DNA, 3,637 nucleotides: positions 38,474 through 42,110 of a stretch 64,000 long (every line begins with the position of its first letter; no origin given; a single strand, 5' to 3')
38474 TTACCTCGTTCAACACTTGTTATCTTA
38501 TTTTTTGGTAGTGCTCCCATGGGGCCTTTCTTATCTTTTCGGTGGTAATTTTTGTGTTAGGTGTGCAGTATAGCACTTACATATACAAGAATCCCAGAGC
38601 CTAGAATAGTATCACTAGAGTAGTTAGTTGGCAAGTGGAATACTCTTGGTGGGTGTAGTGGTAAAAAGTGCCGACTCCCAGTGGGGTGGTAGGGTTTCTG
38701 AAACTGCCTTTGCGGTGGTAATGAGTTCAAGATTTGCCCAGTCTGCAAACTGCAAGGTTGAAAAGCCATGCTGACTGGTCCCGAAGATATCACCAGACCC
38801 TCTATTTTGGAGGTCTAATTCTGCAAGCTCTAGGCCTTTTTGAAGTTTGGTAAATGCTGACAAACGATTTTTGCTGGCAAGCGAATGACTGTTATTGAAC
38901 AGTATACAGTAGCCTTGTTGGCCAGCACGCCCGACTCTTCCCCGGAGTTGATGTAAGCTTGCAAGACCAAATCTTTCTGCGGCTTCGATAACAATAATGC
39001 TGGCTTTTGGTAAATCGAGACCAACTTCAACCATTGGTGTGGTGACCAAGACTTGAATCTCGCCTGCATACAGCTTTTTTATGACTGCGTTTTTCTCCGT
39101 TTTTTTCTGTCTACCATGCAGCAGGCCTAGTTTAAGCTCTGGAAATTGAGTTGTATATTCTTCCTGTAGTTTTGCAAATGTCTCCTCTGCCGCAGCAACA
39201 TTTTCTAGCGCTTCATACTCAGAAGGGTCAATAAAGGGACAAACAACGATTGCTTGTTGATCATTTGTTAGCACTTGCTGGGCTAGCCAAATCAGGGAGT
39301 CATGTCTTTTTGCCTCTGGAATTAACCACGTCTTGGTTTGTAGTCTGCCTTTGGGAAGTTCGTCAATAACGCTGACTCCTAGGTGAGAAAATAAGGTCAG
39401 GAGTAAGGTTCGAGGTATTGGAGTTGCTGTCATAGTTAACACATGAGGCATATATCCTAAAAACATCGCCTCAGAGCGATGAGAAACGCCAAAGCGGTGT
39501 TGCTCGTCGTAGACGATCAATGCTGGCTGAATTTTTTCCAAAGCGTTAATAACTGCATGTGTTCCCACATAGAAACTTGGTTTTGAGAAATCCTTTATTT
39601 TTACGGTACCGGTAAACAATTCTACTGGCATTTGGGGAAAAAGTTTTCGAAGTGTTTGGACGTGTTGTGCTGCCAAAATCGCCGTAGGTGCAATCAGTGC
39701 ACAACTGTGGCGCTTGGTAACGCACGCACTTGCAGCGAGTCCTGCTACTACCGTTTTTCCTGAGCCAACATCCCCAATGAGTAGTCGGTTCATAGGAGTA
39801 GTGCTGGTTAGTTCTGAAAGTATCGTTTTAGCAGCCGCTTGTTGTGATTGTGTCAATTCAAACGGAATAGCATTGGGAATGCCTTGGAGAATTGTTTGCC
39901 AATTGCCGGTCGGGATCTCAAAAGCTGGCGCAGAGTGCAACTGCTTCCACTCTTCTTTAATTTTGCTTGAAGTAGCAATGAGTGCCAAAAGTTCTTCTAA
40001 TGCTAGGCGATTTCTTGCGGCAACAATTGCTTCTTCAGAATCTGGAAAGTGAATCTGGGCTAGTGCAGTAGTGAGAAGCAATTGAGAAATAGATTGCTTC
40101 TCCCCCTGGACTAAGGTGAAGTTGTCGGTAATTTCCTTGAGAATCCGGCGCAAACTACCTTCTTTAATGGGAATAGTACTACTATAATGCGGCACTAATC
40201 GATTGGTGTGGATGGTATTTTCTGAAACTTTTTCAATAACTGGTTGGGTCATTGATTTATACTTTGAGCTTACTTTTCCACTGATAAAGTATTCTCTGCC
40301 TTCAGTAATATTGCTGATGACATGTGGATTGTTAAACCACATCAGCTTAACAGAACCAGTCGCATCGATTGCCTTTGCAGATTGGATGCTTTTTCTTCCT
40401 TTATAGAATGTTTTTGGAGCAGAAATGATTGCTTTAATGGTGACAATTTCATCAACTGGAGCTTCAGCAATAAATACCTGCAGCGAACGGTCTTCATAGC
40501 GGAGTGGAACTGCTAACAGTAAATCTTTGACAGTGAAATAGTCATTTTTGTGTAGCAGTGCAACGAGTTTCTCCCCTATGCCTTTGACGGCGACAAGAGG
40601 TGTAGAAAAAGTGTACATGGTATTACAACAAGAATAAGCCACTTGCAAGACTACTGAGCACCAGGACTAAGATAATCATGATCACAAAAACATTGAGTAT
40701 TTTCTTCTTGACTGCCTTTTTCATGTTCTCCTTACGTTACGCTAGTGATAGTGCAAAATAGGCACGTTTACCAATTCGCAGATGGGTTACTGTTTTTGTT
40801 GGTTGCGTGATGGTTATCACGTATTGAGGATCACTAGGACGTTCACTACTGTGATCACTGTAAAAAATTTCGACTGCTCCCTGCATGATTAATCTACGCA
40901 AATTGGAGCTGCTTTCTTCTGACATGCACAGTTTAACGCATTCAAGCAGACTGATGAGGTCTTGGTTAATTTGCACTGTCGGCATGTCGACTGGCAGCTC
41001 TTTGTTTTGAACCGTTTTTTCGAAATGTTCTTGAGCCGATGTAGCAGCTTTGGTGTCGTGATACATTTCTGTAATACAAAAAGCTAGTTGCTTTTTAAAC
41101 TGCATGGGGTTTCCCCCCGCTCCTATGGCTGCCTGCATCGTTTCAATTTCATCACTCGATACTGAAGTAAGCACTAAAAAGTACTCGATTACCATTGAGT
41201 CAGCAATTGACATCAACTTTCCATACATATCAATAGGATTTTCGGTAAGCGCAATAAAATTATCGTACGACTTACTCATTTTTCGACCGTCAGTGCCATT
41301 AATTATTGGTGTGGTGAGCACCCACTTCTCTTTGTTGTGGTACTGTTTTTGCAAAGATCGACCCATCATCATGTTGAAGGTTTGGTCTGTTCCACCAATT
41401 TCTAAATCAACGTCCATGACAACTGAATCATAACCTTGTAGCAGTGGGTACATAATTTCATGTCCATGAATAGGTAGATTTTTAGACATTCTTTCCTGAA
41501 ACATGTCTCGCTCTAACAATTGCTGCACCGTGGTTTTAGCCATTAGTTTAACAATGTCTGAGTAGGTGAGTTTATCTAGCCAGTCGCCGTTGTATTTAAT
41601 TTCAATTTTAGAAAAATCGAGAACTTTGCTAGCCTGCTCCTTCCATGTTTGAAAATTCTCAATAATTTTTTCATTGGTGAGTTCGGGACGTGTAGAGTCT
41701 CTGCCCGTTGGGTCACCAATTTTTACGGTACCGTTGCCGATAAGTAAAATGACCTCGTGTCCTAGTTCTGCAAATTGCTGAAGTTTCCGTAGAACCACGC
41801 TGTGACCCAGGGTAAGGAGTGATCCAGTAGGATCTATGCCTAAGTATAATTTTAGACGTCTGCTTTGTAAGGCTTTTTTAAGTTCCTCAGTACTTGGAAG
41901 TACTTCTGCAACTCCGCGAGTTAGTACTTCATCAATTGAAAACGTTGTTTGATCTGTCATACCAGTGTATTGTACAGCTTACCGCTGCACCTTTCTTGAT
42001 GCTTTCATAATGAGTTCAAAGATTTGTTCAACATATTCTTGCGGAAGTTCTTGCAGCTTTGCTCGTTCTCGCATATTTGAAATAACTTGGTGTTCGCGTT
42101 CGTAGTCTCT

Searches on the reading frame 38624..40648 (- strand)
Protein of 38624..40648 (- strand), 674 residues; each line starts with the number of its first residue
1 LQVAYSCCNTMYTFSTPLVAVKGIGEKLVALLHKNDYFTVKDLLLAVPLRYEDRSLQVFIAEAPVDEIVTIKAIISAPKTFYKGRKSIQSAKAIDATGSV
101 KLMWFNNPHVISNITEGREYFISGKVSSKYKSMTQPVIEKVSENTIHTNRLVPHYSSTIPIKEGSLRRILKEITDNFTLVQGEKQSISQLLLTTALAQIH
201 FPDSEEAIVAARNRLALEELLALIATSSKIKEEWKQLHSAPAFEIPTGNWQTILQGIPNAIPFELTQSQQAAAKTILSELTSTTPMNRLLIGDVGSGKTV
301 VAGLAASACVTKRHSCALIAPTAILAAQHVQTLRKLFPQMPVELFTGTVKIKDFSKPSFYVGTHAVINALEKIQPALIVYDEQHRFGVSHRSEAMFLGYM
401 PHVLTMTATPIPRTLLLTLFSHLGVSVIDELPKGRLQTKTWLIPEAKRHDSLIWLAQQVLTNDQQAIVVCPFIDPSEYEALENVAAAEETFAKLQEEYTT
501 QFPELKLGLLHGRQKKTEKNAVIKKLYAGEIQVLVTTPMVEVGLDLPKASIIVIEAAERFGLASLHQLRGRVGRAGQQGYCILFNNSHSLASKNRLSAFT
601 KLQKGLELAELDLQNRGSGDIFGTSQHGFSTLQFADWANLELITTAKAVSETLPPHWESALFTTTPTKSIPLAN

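Call 19: search_protein_families(library=pfam, proteins=[window:38624-40648:-], max_evalue=0.01)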
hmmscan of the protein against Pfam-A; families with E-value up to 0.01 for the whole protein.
window:38624-40648:- (674 aa): 7 families
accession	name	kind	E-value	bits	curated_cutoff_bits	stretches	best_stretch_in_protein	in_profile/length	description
PF17191.10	RecG_wedge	-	7.4e-19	68.3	23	1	21-172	5-157/162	RecG wedge domain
PF00270.35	DEAD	-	8.2e-17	61.9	26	1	267-414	2-163/167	DEAD/DEAH box helicase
PF00271.37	Helicase_C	-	1.1e-15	58.3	23.5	1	461-576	13-110/110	Helicase conserved C-terminal domain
PF04851.21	ResIII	-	3.5e-11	43.7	22.5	1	263-410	2-162/164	Type III restriction enzyme, res subunit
PF22590.2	Cas3-like_C_2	-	7.8e-07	29.8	27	1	482-575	10-104/106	CRISPR-associated nuclease/helicase Cas3, C-terminal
PF01336.31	tRNA_anti-codon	-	0.0011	19.3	27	1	69-131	1-62/75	OB-fold nucleic acid binding domain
PF19833.4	RecG_dom3_C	-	0.0015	19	26.8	1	604-648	3-49/87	ATP-dependent DNA helicase RecG, domain 3, C-terminal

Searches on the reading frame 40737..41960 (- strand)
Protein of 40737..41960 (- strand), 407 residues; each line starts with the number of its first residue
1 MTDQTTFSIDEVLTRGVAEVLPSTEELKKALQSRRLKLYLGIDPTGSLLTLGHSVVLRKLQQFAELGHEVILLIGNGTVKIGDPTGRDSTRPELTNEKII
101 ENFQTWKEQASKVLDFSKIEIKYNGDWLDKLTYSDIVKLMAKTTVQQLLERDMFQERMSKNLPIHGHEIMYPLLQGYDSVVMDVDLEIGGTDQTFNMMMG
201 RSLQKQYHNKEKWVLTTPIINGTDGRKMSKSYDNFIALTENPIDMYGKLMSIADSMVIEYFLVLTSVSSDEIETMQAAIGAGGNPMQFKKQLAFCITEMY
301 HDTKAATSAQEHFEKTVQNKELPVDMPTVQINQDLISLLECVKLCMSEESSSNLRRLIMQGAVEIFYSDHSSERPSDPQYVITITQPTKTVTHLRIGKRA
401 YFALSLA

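Call 76: search_protein_families(library=pfam, proteins=[window:40737-41960:-], max_evalue=0.001)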
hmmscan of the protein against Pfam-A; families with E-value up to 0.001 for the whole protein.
window:40737-41960:- (407 aa): 1 family
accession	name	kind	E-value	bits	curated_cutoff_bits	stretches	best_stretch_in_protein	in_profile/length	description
PF00579.31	tRNA-synt_1b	-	2.8e-67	227.5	21.1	1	33-317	3-291/292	tRNA synthetases class I (W and Y)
